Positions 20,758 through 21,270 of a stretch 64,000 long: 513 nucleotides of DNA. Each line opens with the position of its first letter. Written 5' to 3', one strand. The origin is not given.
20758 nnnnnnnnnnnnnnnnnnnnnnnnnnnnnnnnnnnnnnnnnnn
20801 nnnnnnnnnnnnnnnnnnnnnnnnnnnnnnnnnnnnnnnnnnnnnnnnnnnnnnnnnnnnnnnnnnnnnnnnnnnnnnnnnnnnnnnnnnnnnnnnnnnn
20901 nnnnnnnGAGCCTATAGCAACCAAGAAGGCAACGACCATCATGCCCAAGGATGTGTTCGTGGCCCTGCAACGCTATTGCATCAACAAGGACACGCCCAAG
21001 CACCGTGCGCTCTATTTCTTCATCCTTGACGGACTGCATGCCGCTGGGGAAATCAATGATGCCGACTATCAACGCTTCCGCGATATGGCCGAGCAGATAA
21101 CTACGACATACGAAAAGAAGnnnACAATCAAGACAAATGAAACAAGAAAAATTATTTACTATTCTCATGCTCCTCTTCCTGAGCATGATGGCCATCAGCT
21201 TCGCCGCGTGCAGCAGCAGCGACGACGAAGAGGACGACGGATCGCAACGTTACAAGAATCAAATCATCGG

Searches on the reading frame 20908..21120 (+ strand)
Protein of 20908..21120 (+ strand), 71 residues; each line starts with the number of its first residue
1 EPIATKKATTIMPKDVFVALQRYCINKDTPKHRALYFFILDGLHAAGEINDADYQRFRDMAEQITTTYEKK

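Call 60: predict_structure(alignment_id=A2)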
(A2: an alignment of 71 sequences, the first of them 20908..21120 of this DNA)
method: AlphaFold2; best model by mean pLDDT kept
length: 71 residues; sequences in the alignment: 71
mean_pLDDT: 85.0   pTM: 0.64
mean pLDDT of the five models: 85.0, 82.5, 82.2, 78.4, 75.9
residues with pLDDT >= 90: 44; 70-90: 13; 50-70: 11; < 50: 3
segments of 3 or more residues with pLDDT < 50: none
pLDDT, mean of each block of 10 residues (from residue 1): 63 91 93 92 97 94 70 40
secondary structure, 60 per line:
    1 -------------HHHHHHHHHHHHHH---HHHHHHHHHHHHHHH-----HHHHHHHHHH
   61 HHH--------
elements in order: H14-27 H31-45 H51-63

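Call 62: fold_search(model_id=the predicted structure, library=pdb)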
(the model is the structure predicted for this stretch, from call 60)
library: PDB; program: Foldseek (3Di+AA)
matches with E <= 10: 135; with E <= 0.001: 0
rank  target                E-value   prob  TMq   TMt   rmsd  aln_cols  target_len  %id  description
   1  8i9x_LR               3.1e-01  0.84  0.43  0.27  14.3        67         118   18  Cryo-EM structure of a Chaetomium thermophilum pre-60S ribosomal subunit - Ytm1-1 (released 2023-05-17)
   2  1par_A                5.3e-01  0.95  0.56  0.74   4.4        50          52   10  DNA RECOGNITION BY BETA-SHEETS IN THE ARC REPRESSOR-OPERATOR CRYSTAL STRUCTURE (released 1994-07-31)
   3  7ohr_R                5.7e-01  0.69  0.46  0.29  16.4        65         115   17  Nog1-TAP associated immature ribosomal particle population E from S. cerevisiae (released 2021-11-10)
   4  8i9z_LR               5.7e-01  0.66  0.46  0.23  17.6        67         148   18  Cryo-EM structure of a Chaetomium thermophilum pre-60S ribosomal subunit - State Spb4 (released 2023-05-17)
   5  8onz_LR               1.0e+00  0.47  0.44  0.22  10.5        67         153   16  Chaetomium thermophilum Methionine Aminopeptidase 2 at the 80S ribosome (released 2024-02-21)
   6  7nac_R                1.1e+00  0.54  0.46  0.25  14.2        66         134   14  State E2 nucleolar 60S ribosomal biogenesis intermediate - Composite model (released 2022-11-09)
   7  7ac1_MODEL_1_A        1.3e+00  0.23  0.40  0.38  13.2        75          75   23  Solution structure of the TAF4-RST domain (released 2021-10-06)
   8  6n8j_R                1.5e+00  0.25  0.42  0.20  19.5        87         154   13  Cryo-EM structure of late nuclear (LN) pre-60S ribosomal subunit (released 2019-03-13)
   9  9axt_Bd               1.7e+00  0.38  0.46  0.22  10.0        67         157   15  Non-translating S. pombe ribosome (released 2024-10-16)
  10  9e6q_AQ               1.7e+00  0.30  0.34  0.17   9.9        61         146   13  Cryo-EM structure of the Pyrobaculum calidifontis 50S ribosomal subunit in complex with Dri (released 2024-11-20)
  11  6gts_C                1.9e+00  0.14  0.37  0.32  18.8        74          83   12  Structure of the AtaT-AtaR complex bound DNA (released 2019-03-06)
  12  6iya_F                2.0e+00  0.63  0.51  0.71   2.9        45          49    9  Structure of the DNA binding domain of antitoxin CopASO (released 2019-01-16)
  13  8esr_R                2.0e+00  0.47  0.46  0.30  15.9        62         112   14  Ytm1 associated nascent 60S ribosome (-fkbp39) State 2 (released 2022-11-30)
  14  8pv1_LR               2.0e+00  0.30  0.44  0.21  10.6        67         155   16  Chaetomium thermophilum pre-60S State 6 - pre-5S rotation - L1 intermediate - composite structure (released 2023-11-15)
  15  9g1z_z                2.0e+00  0.25  0.42  0.19  17.7        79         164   15  Structure of Candida albicans 80S ribosome in complex with mefloquine (non-rotated state) (released 2025-04-23)
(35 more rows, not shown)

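Call 78: fold_search(model_id=the predicted structure, library=viral)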
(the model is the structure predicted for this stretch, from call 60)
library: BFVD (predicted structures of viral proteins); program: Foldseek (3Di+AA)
matches with E <= 10: 335; with E <= 0.001: 0
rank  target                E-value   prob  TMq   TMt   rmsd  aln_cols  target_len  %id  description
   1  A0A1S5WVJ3            1.8e-01  0.94  0.52  0.51   5.9        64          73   11  (no name in the UniProt tables at hand)
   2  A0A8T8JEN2            3.6e-01  0.54  0.38  0.29  13.1        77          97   21  NTPase domain-containing protein [Pseudomonas phage BUCT566]
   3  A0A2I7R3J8            5.7e-01  0.57  0.42  0.47   9.1        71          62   10  (no name in the UniProt tables at hand)
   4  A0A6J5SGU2            8.0e-01  0.89  0.56  0.54   4.2        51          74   14  Ribbon-helix-helix protein CopG domain-containing protein [uncultured Caudovirales phage]
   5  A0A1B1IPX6            9.1e-01  0.60  0.52  0.42   5.4        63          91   14  (no name in the UniProt tables at hand)
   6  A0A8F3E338            9.1e-01  0.47  0.45  0.38  10.6        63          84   17  (no name in the UniProt tables at hand)
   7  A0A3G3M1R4            9.7e-01  0.80  0.54  0.46   4.7        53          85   11  Ribbon-helix-helix DNA binding domain protein [Arthrobacter phage Mendel]
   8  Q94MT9                9.7e-01  0.63  0.52  0.28   5.5        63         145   14  p30 [Myxococcus phage Mx8]
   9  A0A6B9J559            9.7e-01  0.38  0.37  0.10  11.6        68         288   19  (no name in the UniProt tables at hand)
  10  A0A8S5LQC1            1.0e+00  0.57  0.42  0.19   4.4        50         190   18  NikA, BACTERIAL CONJUGATION, RELAXASE, DNA [Siphoviridae sp. ctVFv13]
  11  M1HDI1                1.0e+00  0.21  0.37  0.29  17.4        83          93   10  (no name in the UniProt tables at hand)
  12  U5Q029                1.1e+00  0.85  0.57  0.81   2.9        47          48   13  HicB family protein [Bacillus phage Pony]
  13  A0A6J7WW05            1.1e+00  0.33  0.45  0.43  15.8        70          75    8  Uncharacterized protein [uncultured Caudovirales phage]
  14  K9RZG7                1.2e+00  0.57  0.45  0.19   8.5        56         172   16  (no name in the UniProt tables at hand)
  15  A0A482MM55            1.2e+00  0.18  0.36  0.27  21.1        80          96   15  (no name in the UniProt tables at hand)
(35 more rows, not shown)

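Call 86: search_protein_representatives(alignment_id=A2)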
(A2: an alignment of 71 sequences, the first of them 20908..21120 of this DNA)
Query: 71 sequences, 125 profile positions. Proteins with E-value up to 0.001 (for the whole library): 16; up to 1e-10: 10; up to 1e-30: 7. The best 16 are listed.
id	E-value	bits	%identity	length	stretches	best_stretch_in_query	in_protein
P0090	2.4e-54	199.1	-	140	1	1-125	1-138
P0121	3.1e-49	182.6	-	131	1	1-125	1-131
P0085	5.8e-47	175.3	-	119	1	4-125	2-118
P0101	6.4e-42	159.0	-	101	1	40-124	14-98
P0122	1.2e-36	141.9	-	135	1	31-125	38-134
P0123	2.9e-36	140.7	-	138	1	15-124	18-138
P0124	2.1e-33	131.4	-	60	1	66-125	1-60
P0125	1.9e-30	121.9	-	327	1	19-125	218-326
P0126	9.9e-25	103.4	-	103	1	42-101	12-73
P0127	2.0e-11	60.4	-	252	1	31-113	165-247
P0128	1.2e-08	51.5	-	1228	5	44-113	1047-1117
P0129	2.5e-07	47.2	-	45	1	94-125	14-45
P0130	1.7e-06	44.5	-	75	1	2-51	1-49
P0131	5.1e-06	43.0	-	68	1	33-76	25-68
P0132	2.8e-05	40.6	-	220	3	73-104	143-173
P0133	9.6e-04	35.6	-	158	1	3-110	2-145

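Call 87: search_protein_families(library=pfam, proteins=[P0125, P0127, P0128, P0132, P0133, P0122, P0123, P0126], max_evalue=0.1)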
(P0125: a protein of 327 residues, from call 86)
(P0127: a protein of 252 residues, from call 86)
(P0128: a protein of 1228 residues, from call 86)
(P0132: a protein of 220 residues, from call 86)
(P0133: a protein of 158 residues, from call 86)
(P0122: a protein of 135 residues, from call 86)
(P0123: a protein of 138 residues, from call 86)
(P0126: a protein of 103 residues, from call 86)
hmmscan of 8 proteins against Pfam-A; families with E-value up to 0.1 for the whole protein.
P0125 (327 aa): 1 family
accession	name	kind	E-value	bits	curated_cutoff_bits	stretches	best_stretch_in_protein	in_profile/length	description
PF22949.1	HRI2_3H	-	0.015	15.6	27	1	275-318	12-54/80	Heme-regulated eIF-2-alpha kinase, helical domain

P0127 (252 aa): 2 families
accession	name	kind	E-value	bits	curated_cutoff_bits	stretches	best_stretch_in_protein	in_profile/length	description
PF13588.12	HSDR_N_2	-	0.00097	19.6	25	1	52-113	23-85/110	Type I restriction enzyme R protein N terminus (HSDR_N)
PF04313.20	HSDR_N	-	0.031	14.6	25.1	0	62-114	122-182/198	Type I restriction enzyme R protein N terminus (HSDR_N)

P0128 (1228 aa): 10 families
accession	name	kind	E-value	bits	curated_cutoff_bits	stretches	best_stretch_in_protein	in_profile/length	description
PF04851.21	ResIII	-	1.3e-16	61.3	22.5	1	195-377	7-163/164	Type III restriction enzyme, res subunit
PF13618.11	Gluconate_2-dh3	-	1.9e-11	44.9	23.4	0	843-895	24-76/135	Gluconate 2-dehydrogenase subunit 3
PF00270.35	DEAD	-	5.4e-08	33.2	26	1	196-377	4-161/167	DEAD/DEAH box helicase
PF22592.2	FCaBP_EF-hand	-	5e-05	24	27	0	1071-1097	15-41/93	FCaBP EF-hand domain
PF00271.37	Helicase_C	-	0.00093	19.9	23.5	1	447-548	16-109/110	Helicase conserved C-terminal domain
PF18052.6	Rx_N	-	0.00094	19.7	27.7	0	847-896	37-86/93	Rx N-terminal domain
PF01649.23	Ribosomal_S20p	-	0.0049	17.9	29.5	0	779-815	42-78/83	Ribosomal protein S20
PF17610.7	DUF5505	-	0.036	14.5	27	0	1179-1224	3-48/156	Family of unknown function (DUF5505)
PF05999.16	Herpes_U5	-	0.039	13.2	25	0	1089-1148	13-72/488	Herpesvirus U5-like family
PF19110.5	DUF5797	-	0.044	13.9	25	0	831-869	19-56/163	Family of unknown function (DUF5797)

P0132 (220 aa): 9 families
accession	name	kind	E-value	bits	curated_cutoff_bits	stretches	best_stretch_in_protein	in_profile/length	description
PF00514.29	Arm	-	1.2e-11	44.6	20.6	1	75-112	2-39/41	Armadillo/beta-catenin-like repeat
PF05729.18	NACHT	-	2.4e-05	24.7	26.7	0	90-118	72-99/167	NACHT domain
PF25367.1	DUF7883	-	0.00013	22.3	27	0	125-174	27-76/95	Domain of unknown function (DUF7883)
PF18755.6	RAMA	-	0.0069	16.8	35.2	0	77-96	20-39/107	Restriction Enzyme Adenine Methylase Associated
PF22524.2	Nlrc4-like_WHD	-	0.0074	16.4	27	0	135-154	34-53/56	Nlrc4-like, winged helix domain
PF12789.12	PTR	-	0.012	16.1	27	0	53-67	22-36/60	Phage tail repeat like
PF16968.11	TadZ_N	-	0.022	14.9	26.4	0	24-82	60-116/133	Pilus assembly protein TadZ N-terminal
PF18770.7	Arm_vescicular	-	0.027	14.7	33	0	138-154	39-55/61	Armadillo tether-repeat of vescicular transport factor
PF01361.26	Tautomerase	-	0.055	13.8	22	0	66-83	4-21/60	Tautomerase enzyme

P0133 (158 aa): 1 family
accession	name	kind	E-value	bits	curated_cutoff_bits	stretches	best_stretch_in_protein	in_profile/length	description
PF05436.16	MF_alpha_N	-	0.03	14.7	22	1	84-115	28-57/88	Mating factor alpha precursor N-terminus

P0122 (135 aa): 0 families

P0123 (138 aa): 0 families

P0126 (103 aa): 0 families

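Call 89: find_encoding_contigs(protein=P0133, flank=5000, max_places=2)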
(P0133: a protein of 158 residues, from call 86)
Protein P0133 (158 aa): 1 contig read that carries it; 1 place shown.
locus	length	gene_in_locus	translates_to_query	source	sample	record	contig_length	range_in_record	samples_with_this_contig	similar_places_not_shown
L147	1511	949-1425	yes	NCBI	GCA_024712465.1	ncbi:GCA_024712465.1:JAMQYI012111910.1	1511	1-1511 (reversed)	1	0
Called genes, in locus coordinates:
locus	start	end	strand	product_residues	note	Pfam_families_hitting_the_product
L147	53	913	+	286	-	PF07015:VirC1 (faint), PF10609:ParA (weak), PF13614:AAA_31, PF01656:CbiA, PF02374:ArsA_ATPase (faint), PF09140:MipZ (weak)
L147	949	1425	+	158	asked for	-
